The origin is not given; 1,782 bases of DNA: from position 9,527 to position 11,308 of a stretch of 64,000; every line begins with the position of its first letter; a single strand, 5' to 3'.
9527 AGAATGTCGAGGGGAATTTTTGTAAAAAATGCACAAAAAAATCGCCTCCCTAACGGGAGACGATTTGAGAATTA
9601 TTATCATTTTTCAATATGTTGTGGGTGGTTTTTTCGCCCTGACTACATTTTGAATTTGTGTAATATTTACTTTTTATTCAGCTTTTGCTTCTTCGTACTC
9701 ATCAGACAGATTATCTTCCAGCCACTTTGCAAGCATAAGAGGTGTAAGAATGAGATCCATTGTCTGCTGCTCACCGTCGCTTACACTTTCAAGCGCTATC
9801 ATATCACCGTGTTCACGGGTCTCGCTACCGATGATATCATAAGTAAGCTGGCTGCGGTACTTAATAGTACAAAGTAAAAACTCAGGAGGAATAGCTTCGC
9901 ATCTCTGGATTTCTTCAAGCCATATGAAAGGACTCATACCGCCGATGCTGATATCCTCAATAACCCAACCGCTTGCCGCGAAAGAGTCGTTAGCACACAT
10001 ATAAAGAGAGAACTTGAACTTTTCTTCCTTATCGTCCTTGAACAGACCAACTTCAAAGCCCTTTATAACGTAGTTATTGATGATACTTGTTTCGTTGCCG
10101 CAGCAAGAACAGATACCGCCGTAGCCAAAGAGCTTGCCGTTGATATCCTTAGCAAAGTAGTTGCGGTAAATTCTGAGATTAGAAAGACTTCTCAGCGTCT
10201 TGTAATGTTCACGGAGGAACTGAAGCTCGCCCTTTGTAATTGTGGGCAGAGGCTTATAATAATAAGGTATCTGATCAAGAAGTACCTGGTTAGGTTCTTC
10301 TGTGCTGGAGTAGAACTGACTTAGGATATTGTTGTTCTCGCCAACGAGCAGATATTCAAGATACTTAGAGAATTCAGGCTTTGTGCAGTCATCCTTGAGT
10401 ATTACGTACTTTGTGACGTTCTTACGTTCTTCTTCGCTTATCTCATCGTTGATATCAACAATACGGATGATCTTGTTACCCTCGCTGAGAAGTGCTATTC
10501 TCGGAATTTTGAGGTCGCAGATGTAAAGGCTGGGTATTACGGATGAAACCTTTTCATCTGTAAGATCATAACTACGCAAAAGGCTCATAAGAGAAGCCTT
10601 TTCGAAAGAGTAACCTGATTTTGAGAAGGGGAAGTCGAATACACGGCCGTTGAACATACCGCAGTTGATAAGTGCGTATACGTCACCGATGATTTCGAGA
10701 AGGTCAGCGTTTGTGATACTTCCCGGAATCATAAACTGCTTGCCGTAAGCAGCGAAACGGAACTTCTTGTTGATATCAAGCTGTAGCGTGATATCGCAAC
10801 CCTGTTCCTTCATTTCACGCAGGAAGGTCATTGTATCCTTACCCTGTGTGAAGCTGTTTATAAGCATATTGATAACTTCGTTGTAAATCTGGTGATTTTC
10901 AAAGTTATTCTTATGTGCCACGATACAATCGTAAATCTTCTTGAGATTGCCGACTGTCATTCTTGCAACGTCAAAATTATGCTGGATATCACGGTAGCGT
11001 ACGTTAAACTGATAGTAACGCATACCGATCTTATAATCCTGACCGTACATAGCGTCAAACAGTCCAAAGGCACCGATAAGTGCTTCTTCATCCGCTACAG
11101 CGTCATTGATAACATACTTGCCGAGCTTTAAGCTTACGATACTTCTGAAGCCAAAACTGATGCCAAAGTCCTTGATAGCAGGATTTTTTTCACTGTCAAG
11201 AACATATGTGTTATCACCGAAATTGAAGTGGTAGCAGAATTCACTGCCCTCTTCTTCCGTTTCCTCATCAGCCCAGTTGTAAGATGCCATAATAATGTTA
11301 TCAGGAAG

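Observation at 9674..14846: Two-gene operon: SNF2-like helicase plus sacsin-type GHKL ATPase giant protein, a candidate uncharacterised defence / DNA-surveillance system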

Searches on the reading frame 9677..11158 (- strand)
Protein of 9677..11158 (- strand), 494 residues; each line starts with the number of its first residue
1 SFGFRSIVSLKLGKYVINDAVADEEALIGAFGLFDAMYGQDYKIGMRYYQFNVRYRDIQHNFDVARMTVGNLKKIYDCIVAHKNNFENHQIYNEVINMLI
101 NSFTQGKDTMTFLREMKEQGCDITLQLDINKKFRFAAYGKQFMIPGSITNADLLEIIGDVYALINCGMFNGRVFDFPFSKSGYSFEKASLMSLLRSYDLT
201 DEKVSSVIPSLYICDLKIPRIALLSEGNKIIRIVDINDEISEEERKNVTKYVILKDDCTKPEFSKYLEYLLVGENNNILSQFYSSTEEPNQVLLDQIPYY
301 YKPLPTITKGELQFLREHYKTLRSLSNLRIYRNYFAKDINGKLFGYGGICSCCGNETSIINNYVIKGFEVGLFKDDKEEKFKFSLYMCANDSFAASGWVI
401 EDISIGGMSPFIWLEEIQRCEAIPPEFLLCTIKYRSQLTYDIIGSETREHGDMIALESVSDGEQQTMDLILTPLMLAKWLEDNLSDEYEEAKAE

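Call 61: predict_structure(alignment_id=A5)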
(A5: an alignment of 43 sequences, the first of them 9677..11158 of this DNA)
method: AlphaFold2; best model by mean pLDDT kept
length: 494 residues; sequences in the alignment: 43
mean_pLDDT: 82.5   pTM: 0.49
mean pLDDT of the five models: 82.5, 82.3, 81.5, 81.4, 80.8
residues with pLDDT >= 90: 189; 70-90: 228; 50-70: 30; < 50: 47
segments of 3 or more residues with pLDDT < 50: 1-4, 286-298, 440-459, 488-494
pLDDT, mean of each block of 10 residues (from residue 1): 59 88 93 92 92 91 90 93 93 91 87 89 88 87 87 88 88 92 83 84 88 92 95 92 91 90 91 88 53 42 78 92 85 81 58 70 85 86 89 85 92 91 90 76 39 44 82 91 68 43
secondary structure, 60 per line:
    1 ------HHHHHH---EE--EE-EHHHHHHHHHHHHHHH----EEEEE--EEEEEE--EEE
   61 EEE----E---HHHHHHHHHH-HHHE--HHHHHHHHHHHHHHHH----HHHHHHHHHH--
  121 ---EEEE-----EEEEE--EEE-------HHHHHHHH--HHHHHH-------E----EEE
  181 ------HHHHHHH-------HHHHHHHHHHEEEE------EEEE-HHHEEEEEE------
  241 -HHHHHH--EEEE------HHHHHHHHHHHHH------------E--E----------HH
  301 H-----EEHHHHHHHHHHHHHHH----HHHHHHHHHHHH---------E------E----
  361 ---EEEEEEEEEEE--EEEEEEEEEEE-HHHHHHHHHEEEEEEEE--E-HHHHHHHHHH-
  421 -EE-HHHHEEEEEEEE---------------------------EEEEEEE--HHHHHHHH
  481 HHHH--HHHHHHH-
elements in order: H7-12 H24-38 E43-47 E50-55 E58-63 H72-81 H89-104 H109-118 E124-127 E133-137 E140-142 H150-157 H160-165 E178-180 H187-193 H201-210 E211-214 E221-224 E229-234 H242-247 E250-253 H260-272 H309-323 H328-339 E364-374 E377-387 H389-397 E398-405 H410-419 H425-428 E429-436 E464-470 H473-484 H487-493
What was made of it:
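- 9677..11158 (-): B residues 540-1033: family-specific C-terminal half with no detectable relative or fold match. Model pLDDT 82.5 (call 61).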

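Call 64: fold_search(model_id=the predicted structure, library=pdb)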
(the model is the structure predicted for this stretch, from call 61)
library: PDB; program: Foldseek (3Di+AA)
matches with E <= 10: 158; with E <= 0.001: 0
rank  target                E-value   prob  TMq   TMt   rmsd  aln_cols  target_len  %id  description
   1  5xgj_A                8.5e-02  0.06  0.07  0.05  21.2       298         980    8  Crystal structure of PI3K complex with an inhibitor (released 2018-04-25)
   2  5llx_B                1.6e-01  0.04  0.10  0.08  29.7       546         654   11  Bacteriophytochrome activated diguanylyl cyclase from Idiomarina species A28L with GTP bound (released 2017-03-15)
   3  5dxh_D                3.6e-01  0.02  0.08  0.05  21.6       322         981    8  p110alpha/p85alpha with compound 5 (released 2016-01-27)
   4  4a55_A                5.6e-01  0.02  0.06  0.04  21.6       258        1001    8  Crystal structure of p110alpha in complex with iSH2 of p85alpha and the inhibitor PIK-108 (released 2011-12-28)
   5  7pg5_A                7.4e-01  0.02  0.07  0.05  22.2       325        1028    8  Crystal Structure of PI3Kalpha (released 2022-08-24)
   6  8ee4_C                7.9e-01  0.04  0.08  0.09  13.8       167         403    8  Structure of PtuA (released 2024-01-03)
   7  9hmf_D                9.3e-01  0.11  0.08  0.11  22.7       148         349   12  Periplasmic scaffold of the Campylobacter jejuni flagellar motor (alpha carbon trace) (released 2024-12-25)
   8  5dxh_A                9.3e-01  0.01  0.07  0.04  22.7       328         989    8  p110alpha/p85alpha with compound 5 (released 2016-01-27)
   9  2zbi_A                1.2e+00  0.05  0.09  0.15  24.2       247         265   12  Crystal structure of a bacterial cell-surface flagellin (released 2008-02-05)
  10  2zbi_B                1.2e+00  0.04  0.09  0.14  23.7       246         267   11  Crystal structure of a bacterial cell-surface flagellin (released 2008-02-05)
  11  6ey4                  1.5e+00  0.04  0.07  0.07  24.2       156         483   10  Periplasmic domain (residues 36-513) of GldM (released 2018-02-07)
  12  5zwm_A                1.5e+00  0.01  0.09  0.04  24.2       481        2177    9  Cryo-EM structure of the yeast pre-B complex at an average resolution of 3.4~4.6 angstrom (tri-snRNP and U2 snRNP Part (released 2018-08-29)
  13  8pz5_A                1.7e+00  0.06  0.07  0.07  16.1       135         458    8  Structure of ThcOx, solved at wavelength 3.099 A (released 2023-10-25)
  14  6qpw_C                1.7e+00  0.03  0.08  0.10  17.6       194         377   12  Structural basis of cohesin ring opening (released 2020-02-05)
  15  9o5a_D                1.8e+00  0.01  0.08  0.03  23.8       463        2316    9  The KICSTOR-GATOR1 complex (released 2026-02-18)
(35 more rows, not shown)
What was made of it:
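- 9677..11158 (-): Best PDB hit E 0.085, prob 0.06 (call 64).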

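Call 68: fold_search(model_id=the predicted structure, library=viral)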
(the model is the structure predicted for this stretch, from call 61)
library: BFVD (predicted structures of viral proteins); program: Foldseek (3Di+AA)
matches with E <= 10: 555; with E <= 0.001: 0
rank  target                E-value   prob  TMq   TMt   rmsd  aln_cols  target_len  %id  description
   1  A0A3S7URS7            3.4e-02  0.07  0.09  0.08  22.6       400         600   12  (no name in the UniProt tables at hand)
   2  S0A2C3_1              7.9e-02  0.05  0.07  0.04  26.0       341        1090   10  Structural protein [Cellulophaga phage phi14:2]
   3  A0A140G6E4            1.6e-01  0.07  0.07  0.10  25.1       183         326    8  Uncharacterized protein [Arthrobacter phage KellEzio]
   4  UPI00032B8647         1.9e-01  0.10  0.06  0.12  17.2       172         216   10  (no name look-up for this kind of identifier)
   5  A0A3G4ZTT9            2.4e-01  0.02  0.08  0.09  23.6       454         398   12  Bacteriophage T5 Orf172 DNA-binding domain-containing protein [Barrevirus sp.]
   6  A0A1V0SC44            3.2e-01  0.10  0.10  0.10  12.7       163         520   12  RING finger domain protein [Catovirus CTV1]
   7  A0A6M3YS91            3.4e-01  0.11  0.10  0.09  21.0       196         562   10  Uncharacterized protein [Solemoviridae sp.]
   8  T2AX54                3.4e-01  0.05  0.07  0.08  23.8       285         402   11  (no name in the UniProt tables at hand)
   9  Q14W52                3.4e-01  0.02  0.07  0.08  21.2       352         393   10  ORF54 [Ranid herpesvirus 2]
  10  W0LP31                4.2e-01  0.28  0.08  0.34   3.9        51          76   12  (no name in the UniProt tables at hand)
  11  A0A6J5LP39            4.2e-01  0.15  0.06  0.16  11.9        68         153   18  SprT-like [uncultured Caudovirales phage]
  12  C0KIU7                4.2e-01  0.05  0.07  0.12  15.4       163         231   12  p5 [Pseudomonas phage phi2954]
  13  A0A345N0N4            4.2e-01  0.01  0.06  0.06  25.6       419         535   10  (no name in the UniProt tables at hand)
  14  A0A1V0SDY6            4.7e-01  0.02  0.09  0.05  23.8       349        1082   10  Superfamily II helicase [Indivirus ILV1]
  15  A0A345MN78            4.9e-01  0.02  0.08  0.09  19.3       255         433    9  (no name in the UniProt tables at hand)
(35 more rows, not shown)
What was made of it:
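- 9677..11158 (-): Best BFVD hit E 0.034 (call 68).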
